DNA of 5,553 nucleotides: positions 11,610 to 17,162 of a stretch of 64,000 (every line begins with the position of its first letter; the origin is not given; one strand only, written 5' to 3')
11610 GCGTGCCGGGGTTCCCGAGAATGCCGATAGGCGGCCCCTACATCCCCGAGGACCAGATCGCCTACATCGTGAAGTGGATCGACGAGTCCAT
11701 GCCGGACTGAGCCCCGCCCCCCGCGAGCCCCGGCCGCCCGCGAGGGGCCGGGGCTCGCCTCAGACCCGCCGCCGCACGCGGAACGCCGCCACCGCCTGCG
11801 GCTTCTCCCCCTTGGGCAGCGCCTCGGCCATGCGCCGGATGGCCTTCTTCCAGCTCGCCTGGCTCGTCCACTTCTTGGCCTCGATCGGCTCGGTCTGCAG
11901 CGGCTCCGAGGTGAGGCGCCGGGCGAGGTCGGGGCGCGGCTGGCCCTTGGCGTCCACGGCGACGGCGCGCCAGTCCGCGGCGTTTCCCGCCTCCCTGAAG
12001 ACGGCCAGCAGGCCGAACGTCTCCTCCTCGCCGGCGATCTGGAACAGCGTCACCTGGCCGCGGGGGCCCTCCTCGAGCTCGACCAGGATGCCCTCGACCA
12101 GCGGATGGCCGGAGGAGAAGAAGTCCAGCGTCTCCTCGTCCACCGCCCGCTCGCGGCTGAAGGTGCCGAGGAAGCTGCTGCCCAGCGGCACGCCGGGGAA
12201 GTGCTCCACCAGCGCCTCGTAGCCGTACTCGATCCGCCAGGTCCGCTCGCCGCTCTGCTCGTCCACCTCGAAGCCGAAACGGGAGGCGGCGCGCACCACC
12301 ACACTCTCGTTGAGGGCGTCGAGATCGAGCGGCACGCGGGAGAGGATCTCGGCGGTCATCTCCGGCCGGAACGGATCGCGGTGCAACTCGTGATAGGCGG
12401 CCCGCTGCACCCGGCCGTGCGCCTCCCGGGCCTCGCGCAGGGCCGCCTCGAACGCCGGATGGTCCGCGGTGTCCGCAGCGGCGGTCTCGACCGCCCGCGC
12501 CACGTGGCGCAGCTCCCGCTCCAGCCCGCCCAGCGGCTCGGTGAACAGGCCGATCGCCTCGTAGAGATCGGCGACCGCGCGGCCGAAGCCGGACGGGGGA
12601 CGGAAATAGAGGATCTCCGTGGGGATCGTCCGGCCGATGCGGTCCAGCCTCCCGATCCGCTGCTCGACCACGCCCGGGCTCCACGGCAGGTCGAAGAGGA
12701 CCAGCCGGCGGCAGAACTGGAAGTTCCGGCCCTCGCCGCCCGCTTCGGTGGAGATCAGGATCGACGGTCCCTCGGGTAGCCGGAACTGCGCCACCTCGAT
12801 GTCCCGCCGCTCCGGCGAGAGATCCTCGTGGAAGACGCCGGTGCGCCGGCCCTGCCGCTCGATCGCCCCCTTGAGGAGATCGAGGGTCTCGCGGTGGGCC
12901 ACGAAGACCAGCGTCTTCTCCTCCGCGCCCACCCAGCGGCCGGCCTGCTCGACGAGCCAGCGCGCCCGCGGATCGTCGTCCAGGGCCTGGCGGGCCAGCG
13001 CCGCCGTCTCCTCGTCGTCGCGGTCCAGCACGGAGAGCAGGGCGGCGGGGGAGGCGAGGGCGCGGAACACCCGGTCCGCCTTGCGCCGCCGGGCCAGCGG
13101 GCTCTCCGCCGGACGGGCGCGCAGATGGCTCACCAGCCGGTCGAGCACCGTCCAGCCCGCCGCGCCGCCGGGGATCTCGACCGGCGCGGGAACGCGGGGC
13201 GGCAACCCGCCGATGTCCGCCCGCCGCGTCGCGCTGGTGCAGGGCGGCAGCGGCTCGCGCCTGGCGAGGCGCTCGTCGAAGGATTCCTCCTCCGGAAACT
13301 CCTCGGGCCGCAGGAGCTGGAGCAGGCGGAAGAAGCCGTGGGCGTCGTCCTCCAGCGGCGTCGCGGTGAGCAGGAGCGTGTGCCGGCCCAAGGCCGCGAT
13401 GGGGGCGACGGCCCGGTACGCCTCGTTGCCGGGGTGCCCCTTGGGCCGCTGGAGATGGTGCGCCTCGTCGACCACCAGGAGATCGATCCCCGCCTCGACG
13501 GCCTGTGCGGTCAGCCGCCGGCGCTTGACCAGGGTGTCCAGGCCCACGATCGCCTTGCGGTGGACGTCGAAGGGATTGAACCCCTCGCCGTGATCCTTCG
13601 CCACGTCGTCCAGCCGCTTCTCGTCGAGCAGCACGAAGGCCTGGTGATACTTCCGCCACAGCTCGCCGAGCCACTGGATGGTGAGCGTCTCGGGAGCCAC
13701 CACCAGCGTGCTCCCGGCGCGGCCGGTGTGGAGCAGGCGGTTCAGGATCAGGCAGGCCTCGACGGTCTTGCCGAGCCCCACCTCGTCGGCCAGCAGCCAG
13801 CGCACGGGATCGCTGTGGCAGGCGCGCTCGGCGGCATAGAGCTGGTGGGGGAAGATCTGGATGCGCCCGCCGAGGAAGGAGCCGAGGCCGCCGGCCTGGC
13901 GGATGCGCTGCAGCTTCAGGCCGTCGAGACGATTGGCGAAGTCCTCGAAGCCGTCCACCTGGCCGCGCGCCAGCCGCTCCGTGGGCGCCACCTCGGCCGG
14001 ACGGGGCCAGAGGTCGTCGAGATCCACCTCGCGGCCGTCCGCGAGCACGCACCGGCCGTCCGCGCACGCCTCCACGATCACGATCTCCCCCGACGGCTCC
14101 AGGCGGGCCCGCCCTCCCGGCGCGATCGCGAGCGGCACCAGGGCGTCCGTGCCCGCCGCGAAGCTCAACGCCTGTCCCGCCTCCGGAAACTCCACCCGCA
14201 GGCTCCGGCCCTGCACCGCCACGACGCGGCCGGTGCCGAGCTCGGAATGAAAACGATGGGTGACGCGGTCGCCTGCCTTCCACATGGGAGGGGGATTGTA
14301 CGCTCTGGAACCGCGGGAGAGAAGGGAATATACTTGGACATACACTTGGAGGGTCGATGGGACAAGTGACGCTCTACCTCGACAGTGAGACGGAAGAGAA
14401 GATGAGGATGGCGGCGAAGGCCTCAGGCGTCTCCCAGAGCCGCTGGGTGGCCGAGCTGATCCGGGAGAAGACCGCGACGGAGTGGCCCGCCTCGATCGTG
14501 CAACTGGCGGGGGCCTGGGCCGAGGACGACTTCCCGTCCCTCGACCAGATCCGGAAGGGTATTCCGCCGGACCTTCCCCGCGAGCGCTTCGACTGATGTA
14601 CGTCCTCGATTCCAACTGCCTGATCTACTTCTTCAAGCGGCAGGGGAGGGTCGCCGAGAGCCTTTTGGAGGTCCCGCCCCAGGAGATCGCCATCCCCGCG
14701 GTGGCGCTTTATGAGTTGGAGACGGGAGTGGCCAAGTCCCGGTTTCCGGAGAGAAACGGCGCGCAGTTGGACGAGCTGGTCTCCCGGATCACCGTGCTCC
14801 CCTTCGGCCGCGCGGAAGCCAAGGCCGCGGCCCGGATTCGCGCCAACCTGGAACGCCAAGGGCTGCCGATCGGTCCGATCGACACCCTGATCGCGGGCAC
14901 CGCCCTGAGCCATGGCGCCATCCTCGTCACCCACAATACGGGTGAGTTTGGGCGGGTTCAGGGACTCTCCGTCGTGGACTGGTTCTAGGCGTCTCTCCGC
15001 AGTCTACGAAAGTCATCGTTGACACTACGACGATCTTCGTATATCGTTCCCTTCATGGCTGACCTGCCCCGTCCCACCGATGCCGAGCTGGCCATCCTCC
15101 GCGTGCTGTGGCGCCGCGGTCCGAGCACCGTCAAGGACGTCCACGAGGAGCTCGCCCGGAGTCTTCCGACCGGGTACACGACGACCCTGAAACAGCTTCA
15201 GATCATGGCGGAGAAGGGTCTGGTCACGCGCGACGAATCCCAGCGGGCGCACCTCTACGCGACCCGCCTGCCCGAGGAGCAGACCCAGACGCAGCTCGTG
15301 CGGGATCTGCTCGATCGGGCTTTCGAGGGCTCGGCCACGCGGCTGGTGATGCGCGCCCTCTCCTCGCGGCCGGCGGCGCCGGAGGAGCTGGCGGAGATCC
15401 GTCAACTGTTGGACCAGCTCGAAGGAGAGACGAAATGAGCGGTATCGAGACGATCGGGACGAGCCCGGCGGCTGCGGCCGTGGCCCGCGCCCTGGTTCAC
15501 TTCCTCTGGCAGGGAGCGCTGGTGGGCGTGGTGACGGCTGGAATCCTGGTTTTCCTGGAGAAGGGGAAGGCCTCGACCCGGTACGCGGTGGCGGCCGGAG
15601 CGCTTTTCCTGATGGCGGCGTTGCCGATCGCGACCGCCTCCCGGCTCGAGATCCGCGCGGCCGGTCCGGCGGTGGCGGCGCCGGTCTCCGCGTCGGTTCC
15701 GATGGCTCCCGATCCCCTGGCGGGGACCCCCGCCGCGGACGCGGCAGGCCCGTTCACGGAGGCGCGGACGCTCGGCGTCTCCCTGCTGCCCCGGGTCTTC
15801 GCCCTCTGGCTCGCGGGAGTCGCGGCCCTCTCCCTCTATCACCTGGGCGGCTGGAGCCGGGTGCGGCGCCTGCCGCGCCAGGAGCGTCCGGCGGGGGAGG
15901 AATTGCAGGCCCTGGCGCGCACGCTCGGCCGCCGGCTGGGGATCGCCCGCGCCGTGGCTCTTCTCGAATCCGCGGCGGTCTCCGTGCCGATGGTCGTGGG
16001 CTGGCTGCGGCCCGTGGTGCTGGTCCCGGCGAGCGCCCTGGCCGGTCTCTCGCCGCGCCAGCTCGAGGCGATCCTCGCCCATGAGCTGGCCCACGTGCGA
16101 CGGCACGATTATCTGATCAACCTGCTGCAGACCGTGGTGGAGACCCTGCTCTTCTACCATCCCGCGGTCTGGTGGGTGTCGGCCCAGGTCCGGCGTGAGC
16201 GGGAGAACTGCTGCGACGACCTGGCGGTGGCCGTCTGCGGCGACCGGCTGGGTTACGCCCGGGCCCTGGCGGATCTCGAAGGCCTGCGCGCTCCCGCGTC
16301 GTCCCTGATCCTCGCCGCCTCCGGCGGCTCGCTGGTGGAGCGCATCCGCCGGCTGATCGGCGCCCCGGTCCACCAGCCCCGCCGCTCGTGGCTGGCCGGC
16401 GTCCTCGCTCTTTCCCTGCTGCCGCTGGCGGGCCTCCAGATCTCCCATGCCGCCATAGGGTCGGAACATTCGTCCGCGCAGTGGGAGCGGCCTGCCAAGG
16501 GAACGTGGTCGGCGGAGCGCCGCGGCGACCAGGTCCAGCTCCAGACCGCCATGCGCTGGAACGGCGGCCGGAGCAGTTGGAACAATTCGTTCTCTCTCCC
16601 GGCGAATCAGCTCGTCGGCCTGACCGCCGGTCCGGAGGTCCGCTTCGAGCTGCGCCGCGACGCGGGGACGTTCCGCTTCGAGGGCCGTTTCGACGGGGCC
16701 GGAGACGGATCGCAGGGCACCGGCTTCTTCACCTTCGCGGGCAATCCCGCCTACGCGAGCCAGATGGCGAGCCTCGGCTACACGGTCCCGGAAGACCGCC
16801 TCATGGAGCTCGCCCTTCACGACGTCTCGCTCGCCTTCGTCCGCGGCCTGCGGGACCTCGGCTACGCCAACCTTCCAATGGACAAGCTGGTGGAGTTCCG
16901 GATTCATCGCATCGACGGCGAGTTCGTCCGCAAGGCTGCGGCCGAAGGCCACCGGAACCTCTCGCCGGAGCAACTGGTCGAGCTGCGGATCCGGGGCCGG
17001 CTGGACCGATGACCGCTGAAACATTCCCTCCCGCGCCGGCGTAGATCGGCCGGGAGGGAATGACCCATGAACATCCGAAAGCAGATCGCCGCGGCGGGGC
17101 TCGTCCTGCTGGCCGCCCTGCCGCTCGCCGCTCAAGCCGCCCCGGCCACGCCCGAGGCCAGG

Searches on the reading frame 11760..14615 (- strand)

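Call 9: search_protein_families(library=pfam, proteins=[window:11760-14615:-], max_evalue=0.001)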
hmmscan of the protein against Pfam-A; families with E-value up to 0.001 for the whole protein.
window:11760-14615:- (951 aa): 5 families
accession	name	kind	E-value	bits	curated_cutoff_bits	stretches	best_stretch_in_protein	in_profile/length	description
PF00176.29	SNF2-rel_dom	-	3.1e-20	72.9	24.9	1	273-451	20-194/290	SNF2-related domain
PF00271.37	Helicase_C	-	8.9e-18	65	23.5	1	564-661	14-110/110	Helicase conserved C-terminal domain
PF04851.21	ResIII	-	1.7e-09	38.2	22.5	1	252-420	2-162/164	Type III restriction enzyme, res subunit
PF12137.13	RapA_C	-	1e-08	35.1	26.8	1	749-858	89-197/360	RNA polymerase recycling family C-terminal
PF00270.35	DEAD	-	4.6e-05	23.7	26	1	272-421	16-161/167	DEAD/DEAH box helicase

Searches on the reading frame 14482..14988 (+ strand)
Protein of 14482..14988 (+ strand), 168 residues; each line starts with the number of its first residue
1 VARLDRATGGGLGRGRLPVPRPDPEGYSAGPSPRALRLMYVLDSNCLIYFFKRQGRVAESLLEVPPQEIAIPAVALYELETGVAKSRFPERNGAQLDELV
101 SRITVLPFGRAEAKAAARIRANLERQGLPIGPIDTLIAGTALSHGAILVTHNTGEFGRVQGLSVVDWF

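Call 11: search_protein_families(library=pfam, proteins=[window:14482-14988:+], max_evalue=0.001)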
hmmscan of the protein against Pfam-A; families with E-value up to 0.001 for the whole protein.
window:14482-14988:+ (168 aa): 1 family
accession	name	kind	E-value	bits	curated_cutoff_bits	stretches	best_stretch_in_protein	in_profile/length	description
PF01850.27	PIN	-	3.7e-18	66.7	23.6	1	40-160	1-118/120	PIN domain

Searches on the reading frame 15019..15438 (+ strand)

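Call 11: search_protein_families(library=pfam, proteins=[window:15019-15438:+], max_evalue=0.001)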
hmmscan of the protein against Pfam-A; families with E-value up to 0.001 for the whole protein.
window:15019-15438:+ (139 aa): 4 families
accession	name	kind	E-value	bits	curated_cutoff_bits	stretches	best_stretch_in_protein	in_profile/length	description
PF03965.22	Penicillinase_R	-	1e-25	90.7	22.6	1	20-133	2-115/115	Penicillinase repressor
PF01047.28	MarR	-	0.0001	22.5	24.6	1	20-74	2-52/59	MarR family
PF12840.13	HTH_20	-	0.00014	22.2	27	0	24-69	7-48/51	Helix-turn-helix domain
PF01978.25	TrmB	-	0.00038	20.7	25.6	1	21-81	8-63/68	Sugar-specific transcriptional regulator TrmB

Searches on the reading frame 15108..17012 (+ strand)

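Call 7: search_protein_families(library=pfam, proteins=[window:15108-17012:+], max_evalue=0.01)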
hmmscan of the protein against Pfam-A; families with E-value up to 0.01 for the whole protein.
window:15108-17012:+ (634 aa): 2 families
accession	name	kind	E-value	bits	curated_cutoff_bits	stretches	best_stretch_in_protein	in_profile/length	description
PF05569.17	Peptidase_M56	-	3.4e-31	109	31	1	230-413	102-293/296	BlaR1 peptidase M56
PF01435.24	Peptidase_M48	-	1.1e-07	32.3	20.3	1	309-350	54-97/186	Peptidase family M48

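Call 8: search_protein_families(library=ncbifam, proteins=[window:15108-17012:+], max_evalue=0.01)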
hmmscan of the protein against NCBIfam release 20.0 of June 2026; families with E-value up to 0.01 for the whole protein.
window:15108-17012:+ (634 aa): 10 families
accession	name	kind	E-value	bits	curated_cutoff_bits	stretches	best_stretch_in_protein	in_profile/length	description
NF000326.1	blaR1_generic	equivalog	4.2e-24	84.8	400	1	230-374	106-251/585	BlaR1 family beta-lactam sensor/signal transducer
NF033109.1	sensor_MecR1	exception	8.3e-09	34.5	1200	1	284-372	163-251/585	beta-lactam sensor/signal transducer MecR1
NF002669.0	PRK02391.1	equivalog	1.4e-05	24.4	341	1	303-367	118-182/298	zinc metalloprotease HtpX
NF003965.0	PRK05457.1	equivalog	0.0002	20.8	245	1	295-351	108-167/285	protease HtpX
NF002826.0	PRK03001.1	equivalog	0.00038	19.7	369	1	310-344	116-150/285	zinc metalloprotease HtpX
NF002775.0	PRK02870.1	equivalog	0.0017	17.7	285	1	311-354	165-208/338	zinc metalloprotease HtpX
NF003425.0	PRK04897.1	equivalog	0.0025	17.1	355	1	308-367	126-189/298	zinc metalloprotease HtpX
NF033108.1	sensor_BlaR1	exception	0.0032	16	1200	1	280-371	156-247/585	beta-lactam sensor/signal transducer BlaR1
NF002363.0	PRK01345.1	equivalog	0.0033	16.6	422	1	309-338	114-143/318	zinc metalloprotease HtpX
NF002839.0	PRK03072.1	equivalog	0.0034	16.5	412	1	312-367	122-178/291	zinc metalloprotease HtpX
